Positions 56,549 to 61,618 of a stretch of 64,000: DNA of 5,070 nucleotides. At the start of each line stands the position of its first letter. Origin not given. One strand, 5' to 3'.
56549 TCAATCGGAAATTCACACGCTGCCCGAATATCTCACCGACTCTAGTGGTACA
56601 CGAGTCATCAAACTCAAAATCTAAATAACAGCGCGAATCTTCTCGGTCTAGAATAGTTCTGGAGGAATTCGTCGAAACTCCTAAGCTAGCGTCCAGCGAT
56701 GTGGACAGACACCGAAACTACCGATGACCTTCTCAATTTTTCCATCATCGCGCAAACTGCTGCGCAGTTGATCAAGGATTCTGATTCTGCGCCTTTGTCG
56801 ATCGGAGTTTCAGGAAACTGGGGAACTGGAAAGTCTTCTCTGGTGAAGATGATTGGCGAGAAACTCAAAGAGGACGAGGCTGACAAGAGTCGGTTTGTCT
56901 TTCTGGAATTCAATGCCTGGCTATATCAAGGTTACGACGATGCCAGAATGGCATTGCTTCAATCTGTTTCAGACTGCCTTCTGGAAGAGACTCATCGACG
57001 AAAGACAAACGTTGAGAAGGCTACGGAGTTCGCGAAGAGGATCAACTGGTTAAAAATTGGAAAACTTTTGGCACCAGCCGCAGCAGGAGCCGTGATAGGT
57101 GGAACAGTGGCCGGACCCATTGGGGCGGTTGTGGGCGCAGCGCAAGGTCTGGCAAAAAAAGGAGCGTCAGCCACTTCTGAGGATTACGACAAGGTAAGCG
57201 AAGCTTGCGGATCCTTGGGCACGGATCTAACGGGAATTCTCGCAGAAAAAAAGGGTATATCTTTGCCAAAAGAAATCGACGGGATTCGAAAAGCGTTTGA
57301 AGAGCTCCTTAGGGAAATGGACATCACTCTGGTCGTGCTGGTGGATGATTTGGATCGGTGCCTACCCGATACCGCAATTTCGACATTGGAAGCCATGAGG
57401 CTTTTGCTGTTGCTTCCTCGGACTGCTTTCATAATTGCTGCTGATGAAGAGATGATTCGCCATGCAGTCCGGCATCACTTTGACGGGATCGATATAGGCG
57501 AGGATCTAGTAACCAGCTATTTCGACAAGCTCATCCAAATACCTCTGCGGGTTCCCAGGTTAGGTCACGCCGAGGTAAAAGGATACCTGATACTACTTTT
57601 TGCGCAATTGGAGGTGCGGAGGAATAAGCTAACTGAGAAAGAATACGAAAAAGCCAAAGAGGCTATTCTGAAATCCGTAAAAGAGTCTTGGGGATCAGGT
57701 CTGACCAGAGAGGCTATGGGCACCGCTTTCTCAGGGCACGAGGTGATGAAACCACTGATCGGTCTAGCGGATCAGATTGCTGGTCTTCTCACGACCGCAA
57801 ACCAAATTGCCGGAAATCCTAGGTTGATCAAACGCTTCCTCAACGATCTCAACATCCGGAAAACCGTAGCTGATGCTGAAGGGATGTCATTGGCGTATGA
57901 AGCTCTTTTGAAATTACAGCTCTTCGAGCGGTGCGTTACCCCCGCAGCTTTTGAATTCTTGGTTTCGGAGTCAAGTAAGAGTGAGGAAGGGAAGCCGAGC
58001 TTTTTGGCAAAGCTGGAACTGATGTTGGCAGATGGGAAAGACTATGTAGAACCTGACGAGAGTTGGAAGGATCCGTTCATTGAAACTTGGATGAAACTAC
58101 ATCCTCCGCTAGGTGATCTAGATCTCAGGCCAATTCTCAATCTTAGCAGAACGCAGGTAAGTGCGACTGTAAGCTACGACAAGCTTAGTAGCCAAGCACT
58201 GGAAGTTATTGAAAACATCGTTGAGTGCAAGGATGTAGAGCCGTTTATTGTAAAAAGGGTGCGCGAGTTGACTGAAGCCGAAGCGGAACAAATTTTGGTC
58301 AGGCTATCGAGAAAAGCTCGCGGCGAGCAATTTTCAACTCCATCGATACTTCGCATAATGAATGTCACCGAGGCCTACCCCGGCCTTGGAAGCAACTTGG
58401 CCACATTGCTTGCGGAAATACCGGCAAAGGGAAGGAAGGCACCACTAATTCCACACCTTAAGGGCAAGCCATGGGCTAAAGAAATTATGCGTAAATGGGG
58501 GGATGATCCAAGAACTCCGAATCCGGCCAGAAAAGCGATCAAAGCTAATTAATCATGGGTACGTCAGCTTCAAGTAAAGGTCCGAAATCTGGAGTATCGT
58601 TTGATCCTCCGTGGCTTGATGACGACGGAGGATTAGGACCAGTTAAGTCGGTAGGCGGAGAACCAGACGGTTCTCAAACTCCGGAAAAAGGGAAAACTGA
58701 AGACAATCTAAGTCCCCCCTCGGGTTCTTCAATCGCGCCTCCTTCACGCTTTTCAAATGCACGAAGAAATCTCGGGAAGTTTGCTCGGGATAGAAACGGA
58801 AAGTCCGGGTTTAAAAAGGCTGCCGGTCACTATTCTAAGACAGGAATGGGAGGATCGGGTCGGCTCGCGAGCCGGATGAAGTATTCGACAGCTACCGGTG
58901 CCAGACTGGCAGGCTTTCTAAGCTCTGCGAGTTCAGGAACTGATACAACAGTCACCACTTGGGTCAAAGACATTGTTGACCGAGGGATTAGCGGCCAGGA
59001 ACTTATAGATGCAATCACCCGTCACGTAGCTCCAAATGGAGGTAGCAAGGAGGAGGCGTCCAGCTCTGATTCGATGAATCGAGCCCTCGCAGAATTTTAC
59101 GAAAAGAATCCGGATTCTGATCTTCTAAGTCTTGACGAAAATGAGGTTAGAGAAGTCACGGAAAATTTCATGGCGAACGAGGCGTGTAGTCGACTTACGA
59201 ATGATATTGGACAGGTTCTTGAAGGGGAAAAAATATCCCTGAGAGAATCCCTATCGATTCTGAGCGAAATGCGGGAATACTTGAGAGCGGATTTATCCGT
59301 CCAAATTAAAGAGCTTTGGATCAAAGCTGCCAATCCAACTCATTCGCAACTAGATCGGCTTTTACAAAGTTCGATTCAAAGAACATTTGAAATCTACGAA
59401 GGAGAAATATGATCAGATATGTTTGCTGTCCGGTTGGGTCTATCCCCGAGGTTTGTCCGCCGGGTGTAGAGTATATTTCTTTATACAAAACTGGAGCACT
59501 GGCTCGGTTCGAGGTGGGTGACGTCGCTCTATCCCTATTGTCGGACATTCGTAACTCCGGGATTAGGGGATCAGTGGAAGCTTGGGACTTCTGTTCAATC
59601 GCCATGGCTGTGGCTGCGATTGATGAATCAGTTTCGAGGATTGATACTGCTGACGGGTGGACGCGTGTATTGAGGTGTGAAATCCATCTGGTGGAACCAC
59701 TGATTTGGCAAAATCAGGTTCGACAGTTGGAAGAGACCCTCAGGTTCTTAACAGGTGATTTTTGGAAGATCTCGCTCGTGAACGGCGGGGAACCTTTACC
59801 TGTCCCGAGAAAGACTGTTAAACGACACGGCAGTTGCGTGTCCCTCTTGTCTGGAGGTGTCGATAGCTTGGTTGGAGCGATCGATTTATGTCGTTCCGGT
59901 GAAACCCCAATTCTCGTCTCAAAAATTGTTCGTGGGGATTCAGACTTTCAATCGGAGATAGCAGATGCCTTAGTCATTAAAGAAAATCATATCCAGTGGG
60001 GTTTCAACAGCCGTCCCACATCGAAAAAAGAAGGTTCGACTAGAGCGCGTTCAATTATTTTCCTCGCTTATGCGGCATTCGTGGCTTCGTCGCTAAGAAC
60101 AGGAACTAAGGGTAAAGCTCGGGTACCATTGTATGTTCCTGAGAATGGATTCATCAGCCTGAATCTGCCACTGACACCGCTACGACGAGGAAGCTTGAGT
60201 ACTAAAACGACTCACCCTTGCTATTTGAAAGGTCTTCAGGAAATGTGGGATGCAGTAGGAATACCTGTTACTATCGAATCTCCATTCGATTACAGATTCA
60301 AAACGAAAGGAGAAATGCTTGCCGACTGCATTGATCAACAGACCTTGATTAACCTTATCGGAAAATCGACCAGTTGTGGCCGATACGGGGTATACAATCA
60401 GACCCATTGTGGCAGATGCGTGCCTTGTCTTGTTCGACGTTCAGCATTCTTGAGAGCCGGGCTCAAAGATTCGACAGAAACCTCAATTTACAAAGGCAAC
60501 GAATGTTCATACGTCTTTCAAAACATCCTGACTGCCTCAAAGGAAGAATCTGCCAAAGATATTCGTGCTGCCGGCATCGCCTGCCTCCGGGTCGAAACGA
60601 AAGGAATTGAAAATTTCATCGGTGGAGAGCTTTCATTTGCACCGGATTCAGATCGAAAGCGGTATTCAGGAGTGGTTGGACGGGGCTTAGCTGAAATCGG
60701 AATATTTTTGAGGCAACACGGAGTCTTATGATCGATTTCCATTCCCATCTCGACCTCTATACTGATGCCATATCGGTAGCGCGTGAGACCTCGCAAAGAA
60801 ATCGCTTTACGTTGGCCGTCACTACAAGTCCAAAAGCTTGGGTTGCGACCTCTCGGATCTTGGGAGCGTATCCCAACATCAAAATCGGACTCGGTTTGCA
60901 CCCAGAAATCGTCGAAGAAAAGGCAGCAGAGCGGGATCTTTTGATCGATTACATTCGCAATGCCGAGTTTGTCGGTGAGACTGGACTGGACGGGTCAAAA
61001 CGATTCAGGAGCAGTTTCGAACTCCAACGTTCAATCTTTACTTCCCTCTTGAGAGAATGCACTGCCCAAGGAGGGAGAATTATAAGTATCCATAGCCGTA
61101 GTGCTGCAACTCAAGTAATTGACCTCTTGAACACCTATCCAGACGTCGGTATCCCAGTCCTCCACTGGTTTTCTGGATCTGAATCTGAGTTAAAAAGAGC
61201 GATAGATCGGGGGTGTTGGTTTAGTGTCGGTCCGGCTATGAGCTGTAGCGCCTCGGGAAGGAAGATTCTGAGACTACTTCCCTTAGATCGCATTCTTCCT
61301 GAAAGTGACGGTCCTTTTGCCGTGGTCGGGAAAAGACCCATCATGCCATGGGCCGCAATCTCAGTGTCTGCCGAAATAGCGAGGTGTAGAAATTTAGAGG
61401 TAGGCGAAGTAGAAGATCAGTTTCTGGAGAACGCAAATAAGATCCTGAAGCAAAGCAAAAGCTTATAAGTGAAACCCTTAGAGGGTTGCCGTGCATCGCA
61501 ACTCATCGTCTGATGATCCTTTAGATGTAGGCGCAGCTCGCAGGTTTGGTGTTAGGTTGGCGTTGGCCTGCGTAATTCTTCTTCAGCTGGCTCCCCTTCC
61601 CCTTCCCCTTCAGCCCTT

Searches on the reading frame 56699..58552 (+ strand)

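Call 5: search_protein_families(library=pfam, proteins=[window:56699-58552:+], max_evalue=0.01)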
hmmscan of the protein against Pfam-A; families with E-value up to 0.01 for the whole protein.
window:56699-58552:+ (617 aa): 5 families
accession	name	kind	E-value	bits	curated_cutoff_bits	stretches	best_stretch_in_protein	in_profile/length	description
PF07693.20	KAP_NTPase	-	8.7e-60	202.9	20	1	17-388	4-290/293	KAP family P-loop domain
PF13401.12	AAA_22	-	0.00026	21.7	27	0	35-87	8-55/130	AAA domain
PF24883.2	NPHP3_N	-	0.0011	19.6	24.8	0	26-99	16-88/164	Nephrocystin 3, N-terminal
PF13191.12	AAA_16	-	0.0013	19.7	32.6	0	23-220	15-143/167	AAA ATPase domain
PF20721.2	C19orf12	-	0.0083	16.4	30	0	127-166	49-87/163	C19orf12-like protein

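Call 6: search_protein_families(library=padloc, proteins=[window:56699-58552:+], max_evalue=0.01)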
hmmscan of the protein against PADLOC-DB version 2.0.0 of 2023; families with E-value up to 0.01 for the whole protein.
window:56699-58552:+ (617 aa): 11 families
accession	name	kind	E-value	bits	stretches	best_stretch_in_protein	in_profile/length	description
PDLC02210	QatA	-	1.9e-123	411.1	1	1-536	1-530/593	-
PDLC02209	QatA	-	8.7e-114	379.4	1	3-577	4-592/646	-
PDLC02361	PifA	-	3.6e-30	103.2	1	6-336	13-301/720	PifA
PDLC04959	PDC-S20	-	5.1e-25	86.9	1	15-328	24-301/464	-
PDLC04957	PDC-S20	-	3.8e-21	74.1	2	189-285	164-255/446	-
PDLC04958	PDC-S20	-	4.3e-19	67.2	1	29-284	25-253/458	-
PDLC04956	PDC-S20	-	1.5e-15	55.6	1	13-288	15-255/450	-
PDLC02796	SspF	-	0.0019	15.3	1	11-62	27-78/525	SspF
PDLC03841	LeoBC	-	0.0042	14.3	1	110-211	449-557/601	-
PDLC04787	PDC-S01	-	0.0043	13.9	1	30-83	25-78/412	-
PDLC02891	DpdH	-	0.0087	12.4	0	28-70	69-109/1009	DpdH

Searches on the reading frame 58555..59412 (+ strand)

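Call 5: search_protein_families(library=pfam, proteins=[window:58555-59412:+], max_evalue=0.01)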
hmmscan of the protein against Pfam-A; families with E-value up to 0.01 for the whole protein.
window:58555-59412:+ (285 aa): 0 families

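Call 11: search_protein_families(library=phrogs, proteins=[window:58555-59412:+], max_evalue=0.01)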
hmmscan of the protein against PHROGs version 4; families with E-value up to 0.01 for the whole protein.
window:58555-59412:+ (285 aa): 0 families

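Call 125: search_protein_families(library=padloc, proteins=[window:58555-59412:+], max_evalue=0.001)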
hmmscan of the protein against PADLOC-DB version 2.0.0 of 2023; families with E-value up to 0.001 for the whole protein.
window:58555-59412:+ (285 aa): 3 families
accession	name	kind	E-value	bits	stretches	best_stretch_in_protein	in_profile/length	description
PDLC02213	QatB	-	5.8e-30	103.2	1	1-281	1-284/294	-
PDLC02212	QatB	-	3.2e-16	57.7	1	61-220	31-184/248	-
PDLC02211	QatB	-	3.7e-10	38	1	98-280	1-182/191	-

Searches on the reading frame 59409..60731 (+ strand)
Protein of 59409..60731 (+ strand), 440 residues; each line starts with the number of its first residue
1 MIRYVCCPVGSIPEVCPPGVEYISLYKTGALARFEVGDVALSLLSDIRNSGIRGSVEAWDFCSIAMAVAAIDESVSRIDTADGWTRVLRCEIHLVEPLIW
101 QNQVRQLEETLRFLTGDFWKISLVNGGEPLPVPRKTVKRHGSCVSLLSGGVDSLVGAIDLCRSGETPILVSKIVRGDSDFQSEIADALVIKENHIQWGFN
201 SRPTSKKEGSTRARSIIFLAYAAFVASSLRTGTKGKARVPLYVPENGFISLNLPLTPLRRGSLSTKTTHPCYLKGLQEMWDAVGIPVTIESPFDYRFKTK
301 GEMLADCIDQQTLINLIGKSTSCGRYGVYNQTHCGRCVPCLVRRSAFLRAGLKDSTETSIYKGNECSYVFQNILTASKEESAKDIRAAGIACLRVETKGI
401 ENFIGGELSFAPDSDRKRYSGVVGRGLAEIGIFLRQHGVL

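Call 5: search_protein_families(library=pfam, proteins=[window:59409-60731:+], max_evalue=0.01)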
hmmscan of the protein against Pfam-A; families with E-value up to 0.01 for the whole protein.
window:59409-60731:+ (440 aa): 1 family
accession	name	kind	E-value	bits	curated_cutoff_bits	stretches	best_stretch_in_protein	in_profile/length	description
PF06508.19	QueC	-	0.00095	19.2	22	1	275-349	138-208/210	Queuosine biosynthesis protein QueC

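Call 125: search_protein_families(library=padloc, proteins=[window:59409-60731:+], max_evalue=0.001)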
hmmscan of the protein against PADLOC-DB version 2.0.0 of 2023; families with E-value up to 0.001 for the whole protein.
window:59409-60731:+ (440 aa): 1 family
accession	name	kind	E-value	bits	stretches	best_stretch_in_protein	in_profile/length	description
PDLC02214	QatC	-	8.1e-90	299.8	1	43-435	45-446/453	-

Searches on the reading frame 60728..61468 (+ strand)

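Call 5: search_protein_families(library=pfam, proteins=[window:60728-61468:+], max_evalue=0.01)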
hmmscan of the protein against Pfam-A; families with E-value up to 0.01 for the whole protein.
window:60728-61468:+ (246 aa): 1 family
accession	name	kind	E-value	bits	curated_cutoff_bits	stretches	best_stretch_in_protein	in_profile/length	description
PF01026.27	TatD_DNase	-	4.9e-41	141.2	27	1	2-240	1-252/253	TatD related DNase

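Call 125: search_protein_families(library=padloc, proteins=[window:60728-61468:+], max_evalue=0.001)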
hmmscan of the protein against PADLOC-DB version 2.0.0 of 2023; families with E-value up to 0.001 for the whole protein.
window:60728-61468:+ (246 aa): 1 family
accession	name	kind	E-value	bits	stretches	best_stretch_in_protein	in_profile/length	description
PDLC02215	QatD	-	9.7e-79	262.3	1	1-242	6-249/250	-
